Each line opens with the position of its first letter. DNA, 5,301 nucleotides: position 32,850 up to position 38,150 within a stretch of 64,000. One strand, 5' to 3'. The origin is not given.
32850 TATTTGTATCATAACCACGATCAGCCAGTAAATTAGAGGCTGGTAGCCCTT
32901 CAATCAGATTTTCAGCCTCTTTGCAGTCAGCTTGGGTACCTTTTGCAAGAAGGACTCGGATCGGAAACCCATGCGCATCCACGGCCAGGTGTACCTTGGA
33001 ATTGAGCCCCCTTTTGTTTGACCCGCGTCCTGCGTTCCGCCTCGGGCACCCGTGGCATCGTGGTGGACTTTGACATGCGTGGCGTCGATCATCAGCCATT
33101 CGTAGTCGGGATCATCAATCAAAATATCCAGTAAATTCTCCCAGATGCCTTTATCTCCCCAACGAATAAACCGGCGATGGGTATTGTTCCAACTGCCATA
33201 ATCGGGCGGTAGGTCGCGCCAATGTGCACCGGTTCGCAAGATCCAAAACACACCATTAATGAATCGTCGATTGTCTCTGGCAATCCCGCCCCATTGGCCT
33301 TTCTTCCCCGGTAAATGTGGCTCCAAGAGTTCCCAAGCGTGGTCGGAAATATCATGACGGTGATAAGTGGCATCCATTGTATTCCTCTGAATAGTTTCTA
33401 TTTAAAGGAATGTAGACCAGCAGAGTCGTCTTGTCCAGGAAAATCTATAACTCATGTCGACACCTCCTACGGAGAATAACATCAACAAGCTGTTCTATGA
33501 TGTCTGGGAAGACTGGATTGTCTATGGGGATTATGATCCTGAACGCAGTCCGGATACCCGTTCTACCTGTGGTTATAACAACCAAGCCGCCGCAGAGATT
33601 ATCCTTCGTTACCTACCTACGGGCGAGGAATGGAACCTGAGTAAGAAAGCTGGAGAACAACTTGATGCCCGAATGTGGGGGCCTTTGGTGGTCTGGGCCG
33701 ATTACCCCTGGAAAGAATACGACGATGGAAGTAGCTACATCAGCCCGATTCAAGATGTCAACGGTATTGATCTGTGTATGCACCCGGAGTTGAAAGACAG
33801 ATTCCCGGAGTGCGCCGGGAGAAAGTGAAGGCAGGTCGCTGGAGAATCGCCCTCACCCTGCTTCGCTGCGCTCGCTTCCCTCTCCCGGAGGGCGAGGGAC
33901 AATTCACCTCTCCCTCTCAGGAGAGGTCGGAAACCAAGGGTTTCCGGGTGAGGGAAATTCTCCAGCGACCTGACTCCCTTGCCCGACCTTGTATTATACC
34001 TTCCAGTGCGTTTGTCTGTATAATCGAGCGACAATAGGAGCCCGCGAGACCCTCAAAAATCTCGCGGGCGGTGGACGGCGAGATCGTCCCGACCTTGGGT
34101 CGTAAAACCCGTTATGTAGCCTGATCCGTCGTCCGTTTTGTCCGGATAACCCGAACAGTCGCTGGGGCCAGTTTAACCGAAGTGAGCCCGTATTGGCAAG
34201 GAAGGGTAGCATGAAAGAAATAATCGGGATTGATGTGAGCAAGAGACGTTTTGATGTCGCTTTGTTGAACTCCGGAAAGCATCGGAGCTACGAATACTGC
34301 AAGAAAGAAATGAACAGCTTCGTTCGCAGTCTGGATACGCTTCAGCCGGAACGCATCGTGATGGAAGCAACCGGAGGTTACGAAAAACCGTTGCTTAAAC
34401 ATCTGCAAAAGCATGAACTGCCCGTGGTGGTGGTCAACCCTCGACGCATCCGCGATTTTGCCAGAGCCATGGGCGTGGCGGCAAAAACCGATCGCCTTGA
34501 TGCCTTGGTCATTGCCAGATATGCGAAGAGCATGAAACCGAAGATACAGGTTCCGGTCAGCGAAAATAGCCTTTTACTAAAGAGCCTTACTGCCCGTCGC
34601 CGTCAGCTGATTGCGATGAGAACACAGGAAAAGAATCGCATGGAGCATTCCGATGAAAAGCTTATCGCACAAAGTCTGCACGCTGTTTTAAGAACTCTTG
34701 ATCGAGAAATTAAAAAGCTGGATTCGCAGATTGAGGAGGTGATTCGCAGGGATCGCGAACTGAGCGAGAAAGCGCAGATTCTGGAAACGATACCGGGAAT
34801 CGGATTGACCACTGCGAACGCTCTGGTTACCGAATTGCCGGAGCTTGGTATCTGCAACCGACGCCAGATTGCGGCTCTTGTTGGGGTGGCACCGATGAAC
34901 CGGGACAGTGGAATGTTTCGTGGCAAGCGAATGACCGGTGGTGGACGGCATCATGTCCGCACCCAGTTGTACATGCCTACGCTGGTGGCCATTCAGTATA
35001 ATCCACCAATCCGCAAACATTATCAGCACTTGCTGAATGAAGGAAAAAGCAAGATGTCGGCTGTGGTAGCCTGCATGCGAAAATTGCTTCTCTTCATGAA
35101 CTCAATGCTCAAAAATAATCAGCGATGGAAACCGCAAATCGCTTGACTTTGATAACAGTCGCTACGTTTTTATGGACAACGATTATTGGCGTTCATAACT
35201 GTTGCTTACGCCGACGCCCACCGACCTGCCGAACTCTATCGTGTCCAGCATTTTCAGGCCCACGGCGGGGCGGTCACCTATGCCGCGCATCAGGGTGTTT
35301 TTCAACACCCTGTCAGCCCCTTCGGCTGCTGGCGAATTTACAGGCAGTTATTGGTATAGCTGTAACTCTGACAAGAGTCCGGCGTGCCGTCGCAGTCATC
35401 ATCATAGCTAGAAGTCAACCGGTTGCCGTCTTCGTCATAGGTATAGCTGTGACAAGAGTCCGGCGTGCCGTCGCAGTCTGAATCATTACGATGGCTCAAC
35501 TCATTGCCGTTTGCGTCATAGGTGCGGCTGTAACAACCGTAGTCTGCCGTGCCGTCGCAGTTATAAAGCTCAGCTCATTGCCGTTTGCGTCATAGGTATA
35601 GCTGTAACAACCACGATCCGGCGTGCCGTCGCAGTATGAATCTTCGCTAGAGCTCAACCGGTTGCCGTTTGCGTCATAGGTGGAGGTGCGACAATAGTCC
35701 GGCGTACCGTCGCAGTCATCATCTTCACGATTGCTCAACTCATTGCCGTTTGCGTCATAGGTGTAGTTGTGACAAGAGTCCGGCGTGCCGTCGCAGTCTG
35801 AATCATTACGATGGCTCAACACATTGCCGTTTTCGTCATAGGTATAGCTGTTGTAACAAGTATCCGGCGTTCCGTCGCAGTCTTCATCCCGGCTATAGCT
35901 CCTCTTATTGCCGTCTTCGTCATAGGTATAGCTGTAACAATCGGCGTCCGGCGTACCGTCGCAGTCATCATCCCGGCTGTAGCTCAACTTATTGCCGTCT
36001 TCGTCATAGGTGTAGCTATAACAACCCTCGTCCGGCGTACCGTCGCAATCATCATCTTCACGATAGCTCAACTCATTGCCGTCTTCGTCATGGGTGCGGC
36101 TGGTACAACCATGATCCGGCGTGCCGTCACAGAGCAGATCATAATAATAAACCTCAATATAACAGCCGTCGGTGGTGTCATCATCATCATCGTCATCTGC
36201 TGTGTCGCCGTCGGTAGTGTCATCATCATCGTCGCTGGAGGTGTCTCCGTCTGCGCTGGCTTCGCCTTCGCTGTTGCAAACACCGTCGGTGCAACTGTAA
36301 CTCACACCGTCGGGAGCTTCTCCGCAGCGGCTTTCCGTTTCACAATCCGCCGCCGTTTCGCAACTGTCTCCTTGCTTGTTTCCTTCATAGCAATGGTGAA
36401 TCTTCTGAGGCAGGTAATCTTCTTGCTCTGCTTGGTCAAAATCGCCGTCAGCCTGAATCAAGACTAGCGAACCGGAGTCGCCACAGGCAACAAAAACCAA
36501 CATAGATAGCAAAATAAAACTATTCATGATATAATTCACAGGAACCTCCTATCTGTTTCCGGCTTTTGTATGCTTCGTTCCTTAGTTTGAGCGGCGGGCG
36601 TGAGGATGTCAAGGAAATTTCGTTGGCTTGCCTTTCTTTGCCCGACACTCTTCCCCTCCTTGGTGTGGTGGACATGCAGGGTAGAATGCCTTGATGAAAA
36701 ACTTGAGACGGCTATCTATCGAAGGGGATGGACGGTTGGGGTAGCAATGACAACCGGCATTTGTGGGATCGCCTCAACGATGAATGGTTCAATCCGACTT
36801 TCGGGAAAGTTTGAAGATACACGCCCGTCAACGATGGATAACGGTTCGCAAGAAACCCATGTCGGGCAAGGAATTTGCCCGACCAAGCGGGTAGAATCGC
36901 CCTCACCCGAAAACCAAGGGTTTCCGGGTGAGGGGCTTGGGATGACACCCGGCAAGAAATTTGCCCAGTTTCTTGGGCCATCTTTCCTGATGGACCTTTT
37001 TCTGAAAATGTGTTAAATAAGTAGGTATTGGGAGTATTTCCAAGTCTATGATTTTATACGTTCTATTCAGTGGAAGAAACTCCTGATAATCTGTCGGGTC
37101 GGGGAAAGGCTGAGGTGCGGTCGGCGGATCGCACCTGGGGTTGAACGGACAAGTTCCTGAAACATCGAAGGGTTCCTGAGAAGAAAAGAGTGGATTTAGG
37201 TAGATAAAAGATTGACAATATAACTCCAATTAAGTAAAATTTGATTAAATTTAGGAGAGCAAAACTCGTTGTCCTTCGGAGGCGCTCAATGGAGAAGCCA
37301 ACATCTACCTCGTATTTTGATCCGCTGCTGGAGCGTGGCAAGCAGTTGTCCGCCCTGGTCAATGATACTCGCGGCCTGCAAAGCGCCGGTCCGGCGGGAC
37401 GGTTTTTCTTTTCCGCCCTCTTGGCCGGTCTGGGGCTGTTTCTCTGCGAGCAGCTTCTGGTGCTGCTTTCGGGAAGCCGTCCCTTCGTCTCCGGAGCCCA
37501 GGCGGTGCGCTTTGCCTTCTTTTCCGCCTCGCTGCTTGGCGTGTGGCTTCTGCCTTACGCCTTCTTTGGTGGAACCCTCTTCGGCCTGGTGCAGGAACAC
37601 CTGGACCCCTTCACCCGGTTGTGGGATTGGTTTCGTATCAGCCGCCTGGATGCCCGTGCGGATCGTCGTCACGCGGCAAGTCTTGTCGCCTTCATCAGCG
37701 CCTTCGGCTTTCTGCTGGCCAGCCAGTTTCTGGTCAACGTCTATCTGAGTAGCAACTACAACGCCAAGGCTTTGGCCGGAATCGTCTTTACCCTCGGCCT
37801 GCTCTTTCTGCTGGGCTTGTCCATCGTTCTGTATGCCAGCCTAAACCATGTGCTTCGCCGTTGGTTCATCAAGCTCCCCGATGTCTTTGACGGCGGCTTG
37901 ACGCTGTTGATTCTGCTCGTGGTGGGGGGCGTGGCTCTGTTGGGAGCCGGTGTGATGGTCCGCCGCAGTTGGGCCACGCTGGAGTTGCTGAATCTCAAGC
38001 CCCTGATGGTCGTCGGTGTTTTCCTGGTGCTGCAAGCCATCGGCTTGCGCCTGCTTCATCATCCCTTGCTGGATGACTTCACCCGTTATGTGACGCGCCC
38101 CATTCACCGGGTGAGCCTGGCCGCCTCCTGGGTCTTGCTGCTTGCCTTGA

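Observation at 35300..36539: YD/Rhs-like repeat lipoprotein with an unusual CDGTPD-punctuated 27-aa unit, frameshifted within the array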

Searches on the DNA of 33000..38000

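Call 69: search_rna_families(source=window, start=33000, end=38000, threshold=evalue, max_evalue=0.1)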
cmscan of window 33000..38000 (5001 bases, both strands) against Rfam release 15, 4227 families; matches with E-value up to 0.1: 2.
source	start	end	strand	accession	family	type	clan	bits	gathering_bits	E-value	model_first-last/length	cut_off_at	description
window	33904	33955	+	RF01762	whalefall-1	Gene; sRNA;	-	22.8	37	0.014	1-56/56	no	Whalefall-1 RNA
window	33882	33995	+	RF02100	tfoR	Gene; sRNA;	-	20.7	70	0.099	1-101/101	no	Translational regulator of tfoXVC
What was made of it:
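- Tried and rejected: Rfam scan of 33000-38000 (call 69).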

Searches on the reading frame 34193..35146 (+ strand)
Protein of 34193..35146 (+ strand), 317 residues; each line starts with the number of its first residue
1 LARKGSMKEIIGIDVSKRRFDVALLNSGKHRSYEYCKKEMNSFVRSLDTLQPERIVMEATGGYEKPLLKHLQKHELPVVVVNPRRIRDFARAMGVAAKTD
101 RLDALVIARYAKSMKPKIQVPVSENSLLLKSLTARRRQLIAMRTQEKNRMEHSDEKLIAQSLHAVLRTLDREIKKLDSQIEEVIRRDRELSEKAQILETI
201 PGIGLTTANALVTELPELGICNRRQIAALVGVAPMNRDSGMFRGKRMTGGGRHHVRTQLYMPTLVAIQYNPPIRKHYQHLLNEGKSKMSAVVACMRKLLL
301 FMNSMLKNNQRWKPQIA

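Call 15: search_protein_families(library=pfam, proteins=[window:34193-35146:+])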
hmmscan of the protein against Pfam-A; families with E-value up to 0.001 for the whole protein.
window:34193-35146:+ (317 aa): 2 families
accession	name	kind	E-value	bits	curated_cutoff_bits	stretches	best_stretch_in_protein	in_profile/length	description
PF01548.23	DEDD_Tnp_IS110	-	2.5e-27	96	29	1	11-151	1-147/155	Transposase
PF02371.22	Transposase_20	-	2.1e-19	70.1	21.3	1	194-278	1-87/87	Transposase IS116/IS110/IS902 family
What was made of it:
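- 33979..35165 (+): IS110-family insertion sequence (transposase 34193-35146) about 170 bp downstream of the gene, marking a rearrangement breakpoint between the two strains. Pfam DEDD_Tnp_IS110 and Transposase_20 (call 15).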

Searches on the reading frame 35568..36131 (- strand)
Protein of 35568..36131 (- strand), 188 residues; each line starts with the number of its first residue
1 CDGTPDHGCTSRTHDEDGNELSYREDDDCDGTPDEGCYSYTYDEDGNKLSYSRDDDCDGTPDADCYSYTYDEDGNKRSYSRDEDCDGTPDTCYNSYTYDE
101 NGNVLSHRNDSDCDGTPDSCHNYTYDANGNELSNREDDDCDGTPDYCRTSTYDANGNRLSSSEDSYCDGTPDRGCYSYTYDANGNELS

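Call 50: search_protein_representatives(protein=window:35568-36131:-)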
Query: 188 residues. Proteins with E-value up to 0.001 (for the whole library): 3535; up to 1e-10: 1167; up to 1e-30: 166. The best 150 are listed.
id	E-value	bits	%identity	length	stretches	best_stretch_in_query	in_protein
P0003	2.2e-87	308.6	51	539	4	19-172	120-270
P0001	1.0e-80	286.8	56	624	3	26-157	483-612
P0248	3.6e-73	262.1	53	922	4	83-187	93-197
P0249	1.3e-72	260.3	38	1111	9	39-172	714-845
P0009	1.3e-69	250.5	44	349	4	9-172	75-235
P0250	1.9e-66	240.2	49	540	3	30-187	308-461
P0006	5.8e-66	238.6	49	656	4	10-172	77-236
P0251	5.0e-65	235.5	46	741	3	18-173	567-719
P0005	6.4e-65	235.2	52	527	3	77-187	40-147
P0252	1.5e-62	227.5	45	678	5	12-187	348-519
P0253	9.9e-62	224.8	38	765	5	19-178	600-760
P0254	4.3e-61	222.7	52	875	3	18-187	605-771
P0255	6.2e-61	222.2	44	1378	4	26-187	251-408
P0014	2.8e-59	216.8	40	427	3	1-175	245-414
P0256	4.7e-57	209.5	44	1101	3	24-188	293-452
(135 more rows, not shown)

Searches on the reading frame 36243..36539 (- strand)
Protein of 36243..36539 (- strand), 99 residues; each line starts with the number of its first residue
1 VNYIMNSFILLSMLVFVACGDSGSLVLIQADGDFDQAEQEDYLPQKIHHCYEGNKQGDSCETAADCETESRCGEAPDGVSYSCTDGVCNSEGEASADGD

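Call 74: find_related_loci(query=window:36243-36539:-, collection=metagenome_contigs, flank=4000)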
Query seq(99 aa) (99 aa) in metagenome_contigs; peptide patterns used: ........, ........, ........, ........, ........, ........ (x = any residue, [..] = any of these).
190 stretches matched a pattern, but none encodes a relative of the query by tblastn (E <= 1e-3).
